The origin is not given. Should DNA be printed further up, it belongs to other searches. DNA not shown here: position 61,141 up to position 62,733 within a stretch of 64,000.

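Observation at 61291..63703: Compact three-gene candidate RiPP cluster: Cys-rich precursor, HExxH protein, radical SAM/SPASM maturase with RRE.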

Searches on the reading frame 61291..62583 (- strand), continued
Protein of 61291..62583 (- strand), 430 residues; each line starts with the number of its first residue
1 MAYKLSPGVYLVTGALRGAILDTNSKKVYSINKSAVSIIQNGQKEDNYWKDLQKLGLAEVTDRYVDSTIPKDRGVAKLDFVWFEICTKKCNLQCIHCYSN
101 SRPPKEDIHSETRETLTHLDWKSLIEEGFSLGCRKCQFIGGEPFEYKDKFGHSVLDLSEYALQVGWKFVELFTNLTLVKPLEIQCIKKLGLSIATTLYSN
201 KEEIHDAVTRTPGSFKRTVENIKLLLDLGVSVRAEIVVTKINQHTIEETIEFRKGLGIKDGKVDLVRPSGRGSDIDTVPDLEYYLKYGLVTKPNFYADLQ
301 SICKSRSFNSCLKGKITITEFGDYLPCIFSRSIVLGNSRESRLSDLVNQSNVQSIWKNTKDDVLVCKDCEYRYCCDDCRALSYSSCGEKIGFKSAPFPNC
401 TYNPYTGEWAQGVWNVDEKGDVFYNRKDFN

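Call 16: find_related_loci(query=A1, collection=genome_contigs, flank=4000)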
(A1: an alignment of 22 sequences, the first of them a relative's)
Query A1 (430 aa) in genome_contigs; peptide patterns used: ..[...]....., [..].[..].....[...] (x = any residue, [..] = any of these).
196 stretches matched a pattern; 144 encode a relative of the query (tblastn E <= 1e-3); the best 80 are kept; 79 distinct loci.
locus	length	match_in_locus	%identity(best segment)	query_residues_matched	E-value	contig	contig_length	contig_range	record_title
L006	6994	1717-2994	56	1-426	1e-162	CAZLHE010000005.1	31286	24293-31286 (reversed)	MAG TPA_asm: uncultured Candidatus Saccharibacteria bacterium isolate binchicken_co220_46 genome assembly, contig: NODE_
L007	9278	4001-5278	55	1-426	5e-159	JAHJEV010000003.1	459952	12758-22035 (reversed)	MAG: Patescibacteria group bacterium isolate Modern_marine_glass_biofilm.mb.140 Modern_marine_gla.mb.140_k141_410344, wh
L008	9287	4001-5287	48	3-426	1e-134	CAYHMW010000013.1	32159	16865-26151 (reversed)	MAG TPA_asm: uncultured Gammaproteobacteria bacterium isolate ERP119705_co13_486 genome assembly, contig: NODE_1703_leng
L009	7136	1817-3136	45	3-425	6e-132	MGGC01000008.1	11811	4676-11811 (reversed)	MAG: Candidatus Woesebacteria bacterium RIFCSPHIGHO2_01_FULL_38_10 rifcsphigho2_01_scaffold_15403, whole genome shotgun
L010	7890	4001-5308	47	3-426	4e-130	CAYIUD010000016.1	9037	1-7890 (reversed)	MAG TPA_asm: uncultured Pseudomonadales bacterium isolate ERP119705_co5_501 genome assembly, contig: NODE_9987_length_90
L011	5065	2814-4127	45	5-425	4e-130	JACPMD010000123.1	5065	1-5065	MAG: Candidatus Roizmanbacteria bacterium isolate NC_groundwater_539_Ag_S-0.1um_39_6 S35_SO-1_scaffold_395767, whole gen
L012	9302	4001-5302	47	2-426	3e-129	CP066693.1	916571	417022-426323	MAG: Candidatus Woesebacteria bacterium isolate NC_groundwater_896_Pr1_S2p5_35_35 chromosome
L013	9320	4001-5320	46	1-426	9e-129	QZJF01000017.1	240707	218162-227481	MAG: candidate division WWE3 bacterium isolate SURF_46 Ga0104751_1000015, whole genome shotgun sequence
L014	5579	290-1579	47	3-426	3e-127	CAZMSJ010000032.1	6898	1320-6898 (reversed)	MAG TPA_asm: uncultured Gammaproteobacteria bacterium isolate SRP298887_co1_344 genome assembly, contig: NODE_13232_leng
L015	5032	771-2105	45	3-425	4e-128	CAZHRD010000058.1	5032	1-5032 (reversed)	MAG TPA_asm: uncultured Candidatus Saccharibacteria bacterium isolate binchicken_co129_933 genome assembly, contig: NODE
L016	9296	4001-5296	43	8-425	1e-125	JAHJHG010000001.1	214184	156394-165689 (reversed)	MAG: Patescibacteria group bacterium isolate Modern_marine_planktonic.mb.16 Modern_marine_plan.mb.16_k141_115749, whole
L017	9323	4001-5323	45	1-426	2e-124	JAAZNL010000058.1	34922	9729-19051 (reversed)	MAG: candidate division WWE3 bacterium isolate AS27yjCOA_165 157662_AS27, whole genome shotgun sequence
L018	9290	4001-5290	44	3-423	3e-124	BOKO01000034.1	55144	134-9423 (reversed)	MAG: Chloroflexota bacterium BroJett021 DNA, sequence34, whole genome shotgun sequence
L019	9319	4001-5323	44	3-425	5e-124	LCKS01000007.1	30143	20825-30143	MAG: Candidatus Amesbacteria bacterium GW2011_GWC2_45_19 UX05_C0007, whole genome shotgun sequence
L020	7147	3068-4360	45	3-425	7e-122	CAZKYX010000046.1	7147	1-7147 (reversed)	MAG TPA_asm: uncultured Gammaproteobacteria bacterium isolate SRP286056_co1_17 genome assembly, contig: NODE_14404_lengt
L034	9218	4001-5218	41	1-414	7e-103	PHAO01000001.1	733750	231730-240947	MAG: Candidatus Dojkabacteria bacterium HGW-Dojkabacteria-1 bjp_ig2158_scaffold_0, whole genome shotgun sequence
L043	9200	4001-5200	38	4-411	5e-82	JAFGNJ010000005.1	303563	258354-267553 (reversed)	MAG: Deltaproteobacteria bacterium isolate Zod_Metabat.542 k87_2189062, whole genome shotgun sequence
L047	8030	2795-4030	36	3-410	3e-79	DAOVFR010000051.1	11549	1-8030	MAG TPA_asm: Candidatus Krumholzibacteriota bacterium isolate CSMAG_1114 CSMAG_1114_k141_2057101_length_11549_cov_9.9826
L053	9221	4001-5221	35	3-410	1e-72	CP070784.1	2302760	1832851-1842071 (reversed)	MAG: Candidatus Bathyarchaeota archaeon isolate bin16 chromosome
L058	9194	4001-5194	33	11-410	1e-67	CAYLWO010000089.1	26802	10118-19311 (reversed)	MAG TPA_asm: uncultured Cytophagia bacterium isolate binchicken_co66_61 genome assembly, contig: NODE_2998_length_26802_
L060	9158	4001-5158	34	12-409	3e-66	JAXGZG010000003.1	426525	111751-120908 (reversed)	MAG: Bacillota bacterium isolate AnMBR.bin531 bin531_3, whole genome shotgun sequence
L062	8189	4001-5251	32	3-413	9e-64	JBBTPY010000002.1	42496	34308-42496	MAG: Patescibacteria group bacterium isolate H52-bin120_1 H52_bin120_1_000000000002, whole genome shotgun sequence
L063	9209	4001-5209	32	1-411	5e-63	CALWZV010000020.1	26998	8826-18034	MAG: uncultured Clostridia bacterium isolate BRZ_PI__bin2 genome assembly, contig: BRZ_PI__NODE_2491_length_26998_cov_5.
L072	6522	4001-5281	31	3-424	1e-49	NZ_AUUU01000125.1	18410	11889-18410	Clostridium sp. LS contig_136, whole genome shotgun sequence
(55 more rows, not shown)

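Call 26: search_solved_structures(query=A1, max_evalue=0.001, show_alignments=2)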
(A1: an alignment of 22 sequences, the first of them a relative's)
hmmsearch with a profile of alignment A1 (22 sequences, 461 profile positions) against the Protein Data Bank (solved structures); distinct sequences matched with E-value up to 0.001: 13.
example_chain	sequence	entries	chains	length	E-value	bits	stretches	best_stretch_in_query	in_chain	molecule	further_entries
8vpo_A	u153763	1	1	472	2.5e-12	49.7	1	65-256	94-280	Radical SAM core domain-containing protein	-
6efn_A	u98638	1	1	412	4.8e-10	42.1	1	89-270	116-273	Sporulation killing factor maturation protein SkfB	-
7vob_C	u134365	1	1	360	1.5e-08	37.2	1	127-274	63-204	Cytosylglucuronate decarboxylase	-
7voc_C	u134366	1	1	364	1.5e-08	37.2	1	127-274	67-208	Cytosylglucuronate decarboxylase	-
9dfn_A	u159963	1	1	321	1.4e-07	34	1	143-261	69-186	Radical SAM core domain-containing protein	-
9dfu_A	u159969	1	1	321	1.7e-07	33.7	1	142-261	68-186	Radical SAM core domain-containing protein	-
2fb2_A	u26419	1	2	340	1.8e-07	33.6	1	88-272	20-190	Molybdenum cofactor biosynthesis protein A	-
1tv7_A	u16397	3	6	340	3.2e-07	32.8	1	88-272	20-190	Molybdenum cofactor biosynthesis protein A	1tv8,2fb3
6b4c_A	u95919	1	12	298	3.5e-06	29.4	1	142-256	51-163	Viperin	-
9dgw_A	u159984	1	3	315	4.2e-06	29.1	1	142-256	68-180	Radical SAM core domain-containing protein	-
7n7i_A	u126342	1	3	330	4.4e-06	29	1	142-256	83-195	Viperin-like enzyme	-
9dfw_A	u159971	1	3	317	5e-06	28.8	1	142-256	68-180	Radical SAM core domain-containing protein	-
5v1q_A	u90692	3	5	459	0.00055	22.1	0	125-268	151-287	Radical SAM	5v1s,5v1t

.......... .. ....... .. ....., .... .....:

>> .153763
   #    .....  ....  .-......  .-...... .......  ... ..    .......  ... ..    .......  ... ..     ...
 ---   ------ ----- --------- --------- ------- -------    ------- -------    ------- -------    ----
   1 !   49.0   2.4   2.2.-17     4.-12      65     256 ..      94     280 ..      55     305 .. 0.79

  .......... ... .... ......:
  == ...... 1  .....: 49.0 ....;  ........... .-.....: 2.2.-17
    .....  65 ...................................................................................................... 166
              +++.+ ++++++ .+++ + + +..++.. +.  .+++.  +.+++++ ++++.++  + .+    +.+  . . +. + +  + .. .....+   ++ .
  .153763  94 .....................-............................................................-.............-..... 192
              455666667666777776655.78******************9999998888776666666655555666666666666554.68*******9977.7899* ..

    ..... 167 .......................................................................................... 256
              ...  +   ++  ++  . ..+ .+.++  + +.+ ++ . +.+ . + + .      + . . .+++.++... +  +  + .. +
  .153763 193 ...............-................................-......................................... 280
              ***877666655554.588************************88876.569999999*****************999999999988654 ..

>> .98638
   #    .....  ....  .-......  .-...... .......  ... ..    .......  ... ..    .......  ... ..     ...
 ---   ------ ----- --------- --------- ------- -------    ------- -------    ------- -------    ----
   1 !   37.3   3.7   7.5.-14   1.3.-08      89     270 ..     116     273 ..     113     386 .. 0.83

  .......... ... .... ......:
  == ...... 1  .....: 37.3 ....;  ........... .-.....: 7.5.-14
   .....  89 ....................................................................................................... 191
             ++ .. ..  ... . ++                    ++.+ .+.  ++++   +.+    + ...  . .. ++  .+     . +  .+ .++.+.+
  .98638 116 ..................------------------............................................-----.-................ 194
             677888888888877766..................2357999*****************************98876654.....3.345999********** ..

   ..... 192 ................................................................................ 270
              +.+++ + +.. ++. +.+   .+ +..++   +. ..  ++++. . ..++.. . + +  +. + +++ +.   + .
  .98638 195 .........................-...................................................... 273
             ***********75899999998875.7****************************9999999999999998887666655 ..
